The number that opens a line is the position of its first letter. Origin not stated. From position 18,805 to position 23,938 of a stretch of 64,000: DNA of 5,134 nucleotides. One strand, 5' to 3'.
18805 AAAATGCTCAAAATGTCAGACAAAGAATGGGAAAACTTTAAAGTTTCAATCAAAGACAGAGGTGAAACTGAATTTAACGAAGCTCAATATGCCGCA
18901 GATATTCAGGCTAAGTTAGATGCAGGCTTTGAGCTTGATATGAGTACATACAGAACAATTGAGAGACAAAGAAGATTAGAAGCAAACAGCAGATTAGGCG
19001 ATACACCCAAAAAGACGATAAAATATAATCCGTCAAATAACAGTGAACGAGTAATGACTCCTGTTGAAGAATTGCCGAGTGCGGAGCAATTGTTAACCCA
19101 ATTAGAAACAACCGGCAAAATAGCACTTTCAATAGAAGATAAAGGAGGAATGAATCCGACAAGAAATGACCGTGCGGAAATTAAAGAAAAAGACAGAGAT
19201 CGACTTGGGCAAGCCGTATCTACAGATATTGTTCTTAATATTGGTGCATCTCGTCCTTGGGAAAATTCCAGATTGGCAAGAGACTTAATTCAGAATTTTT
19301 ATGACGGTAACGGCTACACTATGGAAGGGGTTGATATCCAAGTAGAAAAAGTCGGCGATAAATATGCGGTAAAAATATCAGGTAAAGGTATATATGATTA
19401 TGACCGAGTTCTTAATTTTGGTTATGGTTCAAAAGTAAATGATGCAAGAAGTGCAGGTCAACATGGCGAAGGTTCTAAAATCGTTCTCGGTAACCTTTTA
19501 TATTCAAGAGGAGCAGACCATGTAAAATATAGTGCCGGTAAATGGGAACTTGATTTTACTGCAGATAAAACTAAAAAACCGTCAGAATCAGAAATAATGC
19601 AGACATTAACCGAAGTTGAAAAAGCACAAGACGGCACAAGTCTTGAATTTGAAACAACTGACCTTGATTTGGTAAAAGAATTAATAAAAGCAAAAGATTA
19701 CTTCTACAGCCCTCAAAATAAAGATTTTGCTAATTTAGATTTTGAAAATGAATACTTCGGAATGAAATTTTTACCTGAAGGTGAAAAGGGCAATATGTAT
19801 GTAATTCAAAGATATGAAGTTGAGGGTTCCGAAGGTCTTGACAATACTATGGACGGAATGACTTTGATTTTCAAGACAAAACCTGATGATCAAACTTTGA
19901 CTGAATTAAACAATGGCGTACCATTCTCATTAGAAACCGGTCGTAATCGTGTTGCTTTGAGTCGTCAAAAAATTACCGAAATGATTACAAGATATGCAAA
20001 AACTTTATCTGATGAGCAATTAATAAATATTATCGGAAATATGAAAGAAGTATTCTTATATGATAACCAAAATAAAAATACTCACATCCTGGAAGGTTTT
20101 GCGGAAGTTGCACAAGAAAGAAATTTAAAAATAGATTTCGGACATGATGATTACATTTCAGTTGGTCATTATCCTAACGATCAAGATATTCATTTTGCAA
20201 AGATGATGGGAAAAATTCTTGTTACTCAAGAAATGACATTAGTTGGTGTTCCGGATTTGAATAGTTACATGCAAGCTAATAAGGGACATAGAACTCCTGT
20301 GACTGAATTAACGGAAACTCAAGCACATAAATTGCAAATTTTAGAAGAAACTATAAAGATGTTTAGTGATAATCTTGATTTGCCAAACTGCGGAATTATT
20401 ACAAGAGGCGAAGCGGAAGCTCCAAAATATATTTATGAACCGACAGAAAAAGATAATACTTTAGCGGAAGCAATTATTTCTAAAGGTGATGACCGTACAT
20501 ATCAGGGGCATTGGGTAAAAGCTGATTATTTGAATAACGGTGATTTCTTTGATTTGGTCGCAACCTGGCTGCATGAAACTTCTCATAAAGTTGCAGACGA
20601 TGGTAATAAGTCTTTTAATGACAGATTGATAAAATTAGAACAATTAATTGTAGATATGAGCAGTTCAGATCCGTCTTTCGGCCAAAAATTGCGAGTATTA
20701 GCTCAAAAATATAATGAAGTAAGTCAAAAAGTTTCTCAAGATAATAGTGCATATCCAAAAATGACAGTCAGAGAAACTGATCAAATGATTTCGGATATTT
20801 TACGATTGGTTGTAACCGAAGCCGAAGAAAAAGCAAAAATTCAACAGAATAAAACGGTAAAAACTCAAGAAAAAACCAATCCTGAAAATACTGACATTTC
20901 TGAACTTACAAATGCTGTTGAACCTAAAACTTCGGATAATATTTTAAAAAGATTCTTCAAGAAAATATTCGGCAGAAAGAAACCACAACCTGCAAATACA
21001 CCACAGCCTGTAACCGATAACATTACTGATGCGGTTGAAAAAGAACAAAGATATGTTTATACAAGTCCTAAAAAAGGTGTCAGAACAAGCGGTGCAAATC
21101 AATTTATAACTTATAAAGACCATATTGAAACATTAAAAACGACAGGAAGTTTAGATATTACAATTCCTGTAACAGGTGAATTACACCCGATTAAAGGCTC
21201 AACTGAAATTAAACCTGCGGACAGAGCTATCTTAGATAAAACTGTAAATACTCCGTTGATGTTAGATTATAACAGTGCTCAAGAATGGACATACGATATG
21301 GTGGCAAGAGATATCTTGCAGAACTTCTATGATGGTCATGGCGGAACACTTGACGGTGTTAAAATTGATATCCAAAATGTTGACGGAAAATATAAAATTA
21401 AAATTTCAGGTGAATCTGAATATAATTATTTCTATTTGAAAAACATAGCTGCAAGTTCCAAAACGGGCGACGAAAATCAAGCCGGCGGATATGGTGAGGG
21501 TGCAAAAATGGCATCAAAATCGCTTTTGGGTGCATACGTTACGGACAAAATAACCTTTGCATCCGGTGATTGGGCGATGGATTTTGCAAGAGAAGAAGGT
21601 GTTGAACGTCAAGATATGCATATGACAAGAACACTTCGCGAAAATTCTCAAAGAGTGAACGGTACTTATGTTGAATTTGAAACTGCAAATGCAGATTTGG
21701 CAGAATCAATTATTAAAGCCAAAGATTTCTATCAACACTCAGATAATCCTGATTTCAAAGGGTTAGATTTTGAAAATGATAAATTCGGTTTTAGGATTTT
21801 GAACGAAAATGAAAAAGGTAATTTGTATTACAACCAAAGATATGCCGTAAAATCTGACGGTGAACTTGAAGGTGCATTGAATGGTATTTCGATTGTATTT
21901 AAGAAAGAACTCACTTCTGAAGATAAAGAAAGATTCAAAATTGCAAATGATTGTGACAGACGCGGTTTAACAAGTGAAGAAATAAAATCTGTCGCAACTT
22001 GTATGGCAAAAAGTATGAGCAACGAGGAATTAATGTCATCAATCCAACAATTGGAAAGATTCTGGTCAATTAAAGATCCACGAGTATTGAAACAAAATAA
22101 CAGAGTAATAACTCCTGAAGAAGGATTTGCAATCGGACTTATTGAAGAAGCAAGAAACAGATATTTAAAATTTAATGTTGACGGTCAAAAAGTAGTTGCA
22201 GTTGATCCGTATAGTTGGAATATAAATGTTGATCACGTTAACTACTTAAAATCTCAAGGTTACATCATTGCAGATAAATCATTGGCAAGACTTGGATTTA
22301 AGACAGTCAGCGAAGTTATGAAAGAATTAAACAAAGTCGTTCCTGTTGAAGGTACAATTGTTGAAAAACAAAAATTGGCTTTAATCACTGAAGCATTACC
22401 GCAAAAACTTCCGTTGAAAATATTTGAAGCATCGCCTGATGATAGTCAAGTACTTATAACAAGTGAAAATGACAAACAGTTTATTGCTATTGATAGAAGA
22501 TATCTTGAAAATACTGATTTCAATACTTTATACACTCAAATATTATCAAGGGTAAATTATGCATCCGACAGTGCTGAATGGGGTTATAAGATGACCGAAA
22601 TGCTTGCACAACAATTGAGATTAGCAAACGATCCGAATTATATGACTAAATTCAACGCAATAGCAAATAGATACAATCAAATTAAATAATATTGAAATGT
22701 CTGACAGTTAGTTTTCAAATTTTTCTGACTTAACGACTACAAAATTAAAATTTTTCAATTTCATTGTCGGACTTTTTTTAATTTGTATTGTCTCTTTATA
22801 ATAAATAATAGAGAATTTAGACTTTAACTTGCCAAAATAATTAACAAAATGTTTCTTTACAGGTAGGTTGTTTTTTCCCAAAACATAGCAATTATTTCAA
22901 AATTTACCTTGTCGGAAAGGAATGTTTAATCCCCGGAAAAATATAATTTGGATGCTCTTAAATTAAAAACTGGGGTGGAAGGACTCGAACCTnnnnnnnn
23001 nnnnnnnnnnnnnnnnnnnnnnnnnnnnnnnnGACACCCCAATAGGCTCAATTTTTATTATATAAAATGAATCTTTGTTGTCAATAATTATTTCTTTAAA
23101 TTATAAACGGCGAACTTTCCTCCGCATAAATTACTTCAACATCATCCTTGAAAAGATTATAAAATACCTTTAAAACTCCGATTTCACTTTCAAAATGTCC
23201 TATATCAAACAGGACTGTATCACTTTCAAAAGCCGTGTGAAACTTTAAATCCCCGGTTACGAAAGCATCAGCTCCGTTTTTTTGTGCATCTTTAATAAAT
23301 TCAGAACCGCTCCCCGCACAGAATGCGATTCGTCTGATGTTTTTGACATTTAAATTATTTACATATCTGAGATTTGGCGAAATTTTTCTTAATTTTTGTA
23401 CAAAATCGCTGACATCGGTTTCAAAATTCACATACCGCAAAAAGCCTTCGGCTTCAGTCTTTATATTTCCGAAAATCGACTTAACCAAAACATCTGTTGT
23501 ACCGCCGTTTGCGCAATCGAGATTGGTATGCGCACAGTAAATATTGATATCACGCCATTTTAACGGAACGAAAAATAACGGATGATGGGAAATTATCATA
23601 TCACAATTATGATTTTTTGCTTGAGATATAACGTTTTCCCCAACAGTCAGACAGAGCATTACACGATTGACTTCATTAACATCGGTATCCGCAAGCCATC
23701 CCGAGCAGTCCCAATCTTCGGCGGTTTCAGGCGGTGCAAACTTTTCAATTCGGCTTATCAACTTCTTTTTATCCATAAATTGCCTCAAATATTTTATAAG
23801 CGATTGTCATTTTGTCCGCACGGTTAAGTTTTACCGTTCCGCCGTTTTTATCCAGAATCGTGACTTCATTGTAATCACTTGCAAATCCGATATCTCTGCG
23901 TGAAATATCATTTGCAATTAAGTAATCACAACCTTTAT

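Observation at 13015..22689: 3224-aa giant protein with an unprecedented-looking domain chain and no signal peptide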

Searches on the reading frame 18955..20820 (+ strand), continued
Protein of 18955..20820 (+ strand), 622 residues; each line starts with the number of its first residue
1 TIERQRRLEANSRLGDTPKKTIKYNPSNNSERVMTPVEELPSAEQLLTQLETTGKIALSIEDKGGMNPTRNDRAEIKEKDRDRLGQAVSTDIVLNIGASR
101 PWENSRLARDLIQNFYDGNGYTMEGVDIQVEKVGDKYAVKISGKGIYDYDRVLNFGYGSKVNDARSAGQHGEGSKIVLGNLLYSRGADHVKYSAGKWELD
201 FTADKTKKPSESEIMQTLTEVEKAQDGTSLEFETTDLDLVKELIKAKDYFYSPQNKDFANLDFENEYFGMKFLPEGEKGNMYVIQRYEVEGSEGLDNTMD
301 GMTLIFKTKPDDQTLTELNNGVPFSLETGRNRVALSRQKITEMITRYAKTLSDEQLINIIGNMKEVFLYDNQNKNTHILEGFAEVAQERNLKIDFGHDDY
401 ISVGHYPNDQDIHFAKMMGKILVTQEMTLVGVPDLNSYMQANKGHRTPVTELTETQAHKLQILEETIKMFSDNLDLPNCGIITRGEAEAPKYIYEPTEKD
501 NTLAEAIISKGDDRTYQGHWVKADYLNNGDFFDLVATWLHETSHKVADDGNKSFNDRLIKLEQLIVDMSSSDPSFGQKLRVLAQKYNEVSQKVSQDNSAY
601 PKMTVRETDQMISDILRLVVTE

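Call 93: find_encoding_contigs(protein=P0308, flank=6000, max_places=2)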
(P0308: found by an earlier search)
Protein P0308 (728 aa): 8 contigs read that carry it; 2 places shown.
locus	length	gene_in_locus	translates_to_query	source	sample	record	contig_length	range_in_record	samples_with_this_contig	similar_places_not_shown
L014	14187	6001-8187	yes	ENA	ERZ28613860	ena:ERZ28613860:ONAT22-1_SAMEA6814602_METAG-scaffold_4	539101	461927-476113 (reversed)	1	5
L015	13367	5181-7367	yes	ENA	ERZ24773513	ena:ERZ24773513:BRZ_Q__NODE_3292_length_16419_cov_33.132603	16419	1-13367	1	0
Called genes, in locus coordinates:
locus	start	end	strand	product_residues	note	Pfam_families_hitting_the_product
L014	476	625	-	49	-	-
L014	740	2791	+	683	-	PF05593:RHS_repeat (weak)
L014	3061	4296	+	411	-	PF00342:PGI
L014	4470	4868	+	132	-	PF05523:FdtA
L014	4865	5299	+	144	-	PF25084:LbH_EIF2B (weak), PF00132:Hexapep, PF24894:Hexapep_GlmU (faint), PF25087:GMPPB_C (weak), PF00132:Hexapep, PF14602:Hexapep_2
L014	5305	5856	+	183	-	PF12464:Mac, PF00132:Hexapep, PF14602:Hexapep_2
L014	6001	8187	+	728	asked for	-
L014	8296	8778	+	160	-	PF01037:AsnC_trans_reg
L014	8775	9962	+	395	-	PF00155:Aminotran_1_2, PF00266:Aminotran_5, PF01053:Cys_Met_Meta_PP (weak), PF01041:DegT_DnrJ_EryC1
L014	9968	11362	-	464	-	PF03062:MBOAT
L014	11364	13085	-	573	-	PF16822:ALGX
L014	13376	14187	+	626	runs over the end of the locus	PF04733:Coatomer_E (faint), PF09295:ChAPs (faint), PF12569:NatA_aux_su (faint), PF14559:TPR_19 (weak), PF12895:ANAPC3 (weak), PF00515:TPR_1 (weak), PF07719:TPR_2 (weak), PF25062:ARM_TT21_N, +20 more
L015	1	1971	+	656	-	?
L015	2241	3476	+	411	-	PF00342:PGI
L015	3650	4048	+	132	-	PF05523:FdtA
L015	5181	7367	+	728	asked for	-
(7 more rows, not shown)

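Call 106: search_dna_similar(query=window:19042-20739:+, collection=phages, mode=protein, max_evalue=0.001, max_rows=15)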
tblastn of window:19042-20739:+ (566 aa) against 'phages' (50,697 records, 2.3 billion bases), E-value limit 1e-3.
No match.

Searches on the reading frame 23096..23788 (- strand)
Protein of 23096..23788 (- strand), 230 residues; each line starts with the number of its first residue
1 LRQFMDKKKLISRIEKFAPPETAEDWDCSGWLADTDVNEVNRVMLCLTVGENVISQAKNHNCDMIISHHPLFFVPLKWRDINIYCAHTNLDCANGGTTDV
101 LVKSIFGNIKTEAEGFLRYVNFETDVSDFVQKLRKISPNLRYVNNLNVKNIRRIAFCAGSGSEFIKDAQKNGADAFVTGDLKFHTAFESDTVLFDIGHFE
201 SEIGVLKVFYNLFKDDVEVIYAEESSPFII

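Call 9: search_protein_families(library=pfam, proteins=[window:23096-23788:-], max_evalue=0.01)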
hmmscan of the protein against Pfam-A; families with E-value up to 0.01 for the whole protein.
window:23096-23788:- (230 aa): 1 family
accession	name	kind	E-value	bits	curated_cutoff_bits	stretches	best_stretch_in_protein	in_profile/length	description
PF01784.24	DUF34_NIF3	-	1e-53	183.1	23.4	1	5-223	1-251/256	Duf34/NIF3 (NGG1p interacting factor 3)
